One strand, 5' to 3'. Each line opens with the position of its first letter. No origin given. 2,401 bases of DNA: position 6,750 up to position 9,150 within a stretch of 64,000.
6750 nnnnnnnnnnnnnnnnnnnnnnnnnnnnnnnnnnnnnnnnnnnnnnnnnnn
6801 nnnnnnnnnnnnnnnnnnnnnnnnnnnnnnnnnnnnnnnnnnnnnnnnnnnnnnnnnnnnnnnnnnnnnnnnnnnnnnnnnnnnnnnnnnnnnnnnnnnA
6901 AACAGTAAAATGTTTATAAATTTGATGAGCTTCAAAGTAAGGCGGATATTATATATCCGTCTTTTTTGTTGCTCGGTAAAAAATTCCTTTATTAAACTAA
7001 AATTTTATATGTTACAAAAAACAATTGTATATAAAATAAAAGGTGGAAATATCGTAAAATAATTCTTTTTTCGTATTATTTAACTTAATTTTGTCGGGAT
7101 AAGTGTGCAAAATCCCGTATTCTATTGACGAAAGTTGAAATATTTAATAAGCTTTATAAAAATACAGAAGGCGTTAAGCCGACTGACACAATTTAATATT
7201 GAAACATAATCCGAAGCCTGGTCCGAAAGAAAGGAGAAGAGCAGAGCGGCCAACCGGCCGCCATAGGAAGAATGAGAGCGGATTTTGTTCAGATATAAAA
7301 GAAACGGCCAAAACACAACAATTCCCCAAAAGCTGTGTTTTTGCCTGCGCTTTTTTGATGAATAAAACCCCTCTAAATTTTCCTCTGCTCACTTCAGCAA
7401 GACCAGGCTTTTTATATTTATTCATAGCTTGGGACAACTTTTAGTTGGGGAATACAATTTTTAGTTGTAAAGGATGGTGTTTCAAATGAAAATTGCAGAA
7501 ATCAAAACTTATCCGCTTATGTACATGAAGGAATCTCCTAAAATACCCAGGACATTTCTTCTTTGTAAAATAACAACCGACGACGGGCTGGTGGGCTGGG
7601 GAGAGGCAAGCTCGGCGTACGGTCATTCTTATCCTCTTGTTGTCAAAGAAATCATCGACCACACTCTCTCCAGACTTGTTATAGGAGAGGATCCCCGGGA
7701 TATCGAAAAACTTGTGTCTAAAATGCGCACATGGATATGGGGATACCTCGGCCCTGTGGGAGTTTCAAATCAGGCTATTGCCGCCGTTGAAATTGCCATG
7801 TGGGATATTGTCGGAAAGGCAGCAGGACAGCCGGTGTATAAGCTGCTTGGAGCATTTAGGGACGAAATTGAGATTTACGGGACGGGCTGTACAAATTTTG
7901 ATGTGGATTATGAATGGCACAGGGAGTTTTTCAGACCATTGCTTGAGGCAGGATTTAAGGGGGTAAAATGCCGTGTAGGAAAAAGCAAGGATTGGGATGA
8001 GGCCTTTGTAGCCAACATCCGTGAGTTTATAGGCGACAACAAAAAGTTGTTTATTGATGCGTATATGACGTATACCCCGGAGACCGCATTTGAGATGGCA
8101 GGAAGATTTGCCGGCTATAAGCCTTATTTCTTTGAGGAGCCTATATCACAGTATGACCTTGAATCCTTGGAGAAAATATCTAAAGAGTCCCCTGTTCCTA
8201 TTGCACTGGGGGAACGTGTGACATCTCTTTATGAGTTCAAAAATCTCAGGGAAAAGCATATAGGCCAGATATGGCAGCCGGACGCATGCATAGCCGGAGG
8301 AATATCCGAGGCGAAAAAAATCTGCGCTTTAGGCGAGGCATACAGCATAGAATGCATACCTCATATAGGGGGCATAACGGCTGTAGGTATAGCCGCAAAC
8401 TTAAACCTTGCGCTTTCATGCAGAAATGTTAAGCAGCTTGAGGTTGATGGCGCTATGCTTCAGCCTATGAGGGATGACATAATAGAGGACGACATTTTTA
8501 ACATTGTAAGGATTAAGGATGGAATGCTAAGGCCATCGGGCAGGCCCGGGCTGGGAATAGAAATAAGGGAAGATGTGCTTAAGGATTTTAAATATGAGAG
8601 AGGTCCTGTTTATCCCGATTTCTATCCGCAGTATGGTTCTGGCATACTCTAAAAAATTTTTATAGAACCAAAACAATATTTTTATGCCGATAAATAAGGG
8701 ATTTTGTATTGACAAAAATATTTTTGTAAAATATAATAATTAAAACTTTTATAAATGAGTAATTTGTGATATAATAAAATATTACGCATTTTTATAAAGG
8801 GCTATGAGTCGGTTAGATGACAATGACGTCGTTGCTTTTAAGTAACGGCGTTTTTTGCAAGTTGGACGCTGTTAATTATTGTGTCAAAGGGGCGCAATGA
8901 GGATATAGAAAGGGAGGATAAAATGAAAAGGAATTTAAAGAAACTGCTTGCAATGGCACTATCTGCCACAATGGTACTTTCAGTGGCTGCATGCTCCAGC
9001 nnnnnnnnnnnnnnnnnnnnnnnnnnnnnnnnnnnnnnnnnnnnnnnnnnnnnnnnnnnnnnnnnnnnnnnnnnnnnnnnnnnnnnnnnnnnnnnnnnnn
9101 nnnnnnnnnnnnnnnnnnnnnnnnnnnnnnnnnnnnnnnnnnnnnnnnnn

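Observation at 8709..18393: Nucleoside importer operon that runs straight into CoA-dependent enzymes: candidate uncharacterised CoA-linked nucleobase catabolic route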

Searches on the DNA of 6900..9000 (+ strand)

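Call 30: search_rna_families(source=window, start=6900, end=9000, threshold=evalue, max_evalue=5)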
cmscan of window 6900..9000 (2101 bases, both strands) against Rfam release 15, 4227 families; matches with E-value up to 5: 5.
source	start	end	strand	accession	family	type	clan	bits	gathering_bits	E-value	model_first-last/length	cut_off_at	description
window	6937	6965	-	RF01666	rox2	Cis-reg;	-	19.9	55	4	1-71/71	no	Drosophila rox2 ncRNA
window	6900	6974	+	RF00558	L20_leader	Cis-reg; leader;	-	18.7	58.7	1.6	55-127/127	5'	Ribosomal protein L20 leader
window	6923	7019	-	RF03532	SQ2397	Cis-reg;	-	17.4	100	4.9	1-243/243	no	Cis-regulator of HTH transcription factor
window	8189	8213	-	RF00178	mir-24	Gene; miRNA;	-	17.1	50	2.1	1-69/69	no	mir-24 microRNA precursor family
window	7265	7384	+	RF04128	MIR8562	Gene; miRNA;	-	16.7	211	4.9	21-222/242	no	MIR8562 microRNA precursor family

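Call 82: build_rna_model(alignment_id=A7)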
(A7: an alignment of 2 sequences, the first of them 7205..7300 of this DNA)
Model R1 built from alignment A7 (2 sequences, 96 columns); structure: RNAalifold consensus.
model positions 96; base pairs 17; branch points 1; effective number of sequences 1.07; information 0.595 bits per position. Calibrated on 0.2 Mb of random sequence (short: E-values are rough).
structure used (alignment columns):
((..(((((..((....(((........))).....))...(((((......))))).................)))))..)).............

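Call 83: search_with_rna_model(model_id=R1, sources=[window, L002, L003, L006, L007, L008, L009, L010, L011, L012, L047, L085, L086, L087, L088, L089, L091, L092, L093, L094, L095, L096, L097, L098, L099, L100, L101, L102, L103, L104], max_evalue=10, show_alignments=6)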
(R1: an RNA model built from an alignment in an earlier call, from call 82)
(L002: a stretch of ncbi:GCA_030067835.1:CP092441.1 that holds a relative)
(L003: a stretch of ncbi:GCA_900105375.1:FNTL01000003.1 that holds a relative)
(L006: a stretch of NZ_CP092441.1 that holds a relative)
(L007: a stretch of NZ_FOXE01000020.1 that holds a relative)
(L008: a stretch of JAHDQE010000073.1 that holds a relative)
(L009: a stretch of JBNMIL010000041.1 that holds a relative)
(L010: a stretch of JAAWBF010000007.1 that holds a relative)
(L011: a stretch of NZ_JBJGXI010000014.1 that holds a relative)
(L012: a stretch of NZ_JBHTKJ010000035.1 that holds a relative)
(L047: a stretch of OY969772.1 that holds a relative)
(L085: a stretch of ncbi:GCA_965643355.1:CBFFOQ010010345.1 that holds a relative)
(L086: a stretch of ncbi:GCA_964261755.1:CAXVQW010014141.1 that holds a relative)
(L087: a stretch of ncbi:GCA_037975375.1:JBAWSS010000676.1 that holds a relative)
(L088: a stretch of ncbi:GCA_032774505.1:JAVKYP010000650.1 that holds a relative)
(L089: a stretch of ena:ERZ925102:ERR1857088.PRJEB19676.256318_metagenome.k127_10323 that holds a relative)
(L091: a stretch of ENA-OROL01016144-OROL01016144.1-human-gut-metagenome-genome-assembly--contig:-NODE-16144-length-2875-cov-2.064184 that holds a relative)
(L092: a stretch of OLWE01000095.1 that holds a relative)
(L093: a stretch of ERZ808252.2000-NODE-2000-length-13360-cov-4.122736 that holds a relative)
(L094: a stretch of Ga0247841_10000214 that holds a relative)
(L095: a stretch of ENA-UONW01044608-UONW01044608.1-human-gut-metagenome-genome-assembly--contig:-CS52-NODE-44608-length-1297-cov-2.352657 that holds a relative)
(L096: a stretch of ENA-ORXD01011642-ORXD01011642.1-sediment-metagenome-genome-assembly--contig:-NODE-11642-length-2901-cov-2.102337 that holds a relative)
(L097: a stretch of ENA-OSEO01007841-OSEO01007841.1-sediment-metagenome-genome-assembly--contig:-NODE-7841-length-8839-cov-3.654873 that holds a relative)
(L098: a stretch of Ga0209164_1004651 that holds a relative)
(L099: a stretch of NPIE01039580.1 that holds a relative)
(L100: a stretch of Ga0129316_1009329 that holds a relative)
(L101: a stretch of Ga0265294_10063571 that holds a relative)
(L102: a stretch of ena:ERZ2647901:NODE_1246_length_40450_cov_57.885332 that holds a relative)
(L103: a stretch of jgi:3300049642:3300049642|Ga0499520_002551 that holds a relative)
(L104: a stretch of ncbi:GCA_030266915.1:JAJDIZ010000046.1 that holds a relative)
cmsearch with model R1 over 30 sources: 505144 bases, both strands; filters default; matches with E-value up to 10: 8.
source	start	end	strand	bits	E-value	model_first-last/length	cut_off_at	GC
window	7205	7300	+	117.9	2.3e-26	1-96/96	no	0.49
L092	4190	4280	+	100.6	5.7e-22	1-96/96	no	0.51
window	7350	7439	-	20.1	0.14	1-96/96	no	0.36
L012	21569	21658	-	15.9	1.6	1-96/96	no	0.33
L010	12087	12166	+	15.2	2.5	1-96/96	no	0.36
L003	11167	11266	+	13.5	6.6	1-96/96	no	0.61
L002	16921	17007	+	13.1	8.2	1-96/96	no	0.32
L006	16921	17007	+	13.1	8.2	1-96/96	no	0.32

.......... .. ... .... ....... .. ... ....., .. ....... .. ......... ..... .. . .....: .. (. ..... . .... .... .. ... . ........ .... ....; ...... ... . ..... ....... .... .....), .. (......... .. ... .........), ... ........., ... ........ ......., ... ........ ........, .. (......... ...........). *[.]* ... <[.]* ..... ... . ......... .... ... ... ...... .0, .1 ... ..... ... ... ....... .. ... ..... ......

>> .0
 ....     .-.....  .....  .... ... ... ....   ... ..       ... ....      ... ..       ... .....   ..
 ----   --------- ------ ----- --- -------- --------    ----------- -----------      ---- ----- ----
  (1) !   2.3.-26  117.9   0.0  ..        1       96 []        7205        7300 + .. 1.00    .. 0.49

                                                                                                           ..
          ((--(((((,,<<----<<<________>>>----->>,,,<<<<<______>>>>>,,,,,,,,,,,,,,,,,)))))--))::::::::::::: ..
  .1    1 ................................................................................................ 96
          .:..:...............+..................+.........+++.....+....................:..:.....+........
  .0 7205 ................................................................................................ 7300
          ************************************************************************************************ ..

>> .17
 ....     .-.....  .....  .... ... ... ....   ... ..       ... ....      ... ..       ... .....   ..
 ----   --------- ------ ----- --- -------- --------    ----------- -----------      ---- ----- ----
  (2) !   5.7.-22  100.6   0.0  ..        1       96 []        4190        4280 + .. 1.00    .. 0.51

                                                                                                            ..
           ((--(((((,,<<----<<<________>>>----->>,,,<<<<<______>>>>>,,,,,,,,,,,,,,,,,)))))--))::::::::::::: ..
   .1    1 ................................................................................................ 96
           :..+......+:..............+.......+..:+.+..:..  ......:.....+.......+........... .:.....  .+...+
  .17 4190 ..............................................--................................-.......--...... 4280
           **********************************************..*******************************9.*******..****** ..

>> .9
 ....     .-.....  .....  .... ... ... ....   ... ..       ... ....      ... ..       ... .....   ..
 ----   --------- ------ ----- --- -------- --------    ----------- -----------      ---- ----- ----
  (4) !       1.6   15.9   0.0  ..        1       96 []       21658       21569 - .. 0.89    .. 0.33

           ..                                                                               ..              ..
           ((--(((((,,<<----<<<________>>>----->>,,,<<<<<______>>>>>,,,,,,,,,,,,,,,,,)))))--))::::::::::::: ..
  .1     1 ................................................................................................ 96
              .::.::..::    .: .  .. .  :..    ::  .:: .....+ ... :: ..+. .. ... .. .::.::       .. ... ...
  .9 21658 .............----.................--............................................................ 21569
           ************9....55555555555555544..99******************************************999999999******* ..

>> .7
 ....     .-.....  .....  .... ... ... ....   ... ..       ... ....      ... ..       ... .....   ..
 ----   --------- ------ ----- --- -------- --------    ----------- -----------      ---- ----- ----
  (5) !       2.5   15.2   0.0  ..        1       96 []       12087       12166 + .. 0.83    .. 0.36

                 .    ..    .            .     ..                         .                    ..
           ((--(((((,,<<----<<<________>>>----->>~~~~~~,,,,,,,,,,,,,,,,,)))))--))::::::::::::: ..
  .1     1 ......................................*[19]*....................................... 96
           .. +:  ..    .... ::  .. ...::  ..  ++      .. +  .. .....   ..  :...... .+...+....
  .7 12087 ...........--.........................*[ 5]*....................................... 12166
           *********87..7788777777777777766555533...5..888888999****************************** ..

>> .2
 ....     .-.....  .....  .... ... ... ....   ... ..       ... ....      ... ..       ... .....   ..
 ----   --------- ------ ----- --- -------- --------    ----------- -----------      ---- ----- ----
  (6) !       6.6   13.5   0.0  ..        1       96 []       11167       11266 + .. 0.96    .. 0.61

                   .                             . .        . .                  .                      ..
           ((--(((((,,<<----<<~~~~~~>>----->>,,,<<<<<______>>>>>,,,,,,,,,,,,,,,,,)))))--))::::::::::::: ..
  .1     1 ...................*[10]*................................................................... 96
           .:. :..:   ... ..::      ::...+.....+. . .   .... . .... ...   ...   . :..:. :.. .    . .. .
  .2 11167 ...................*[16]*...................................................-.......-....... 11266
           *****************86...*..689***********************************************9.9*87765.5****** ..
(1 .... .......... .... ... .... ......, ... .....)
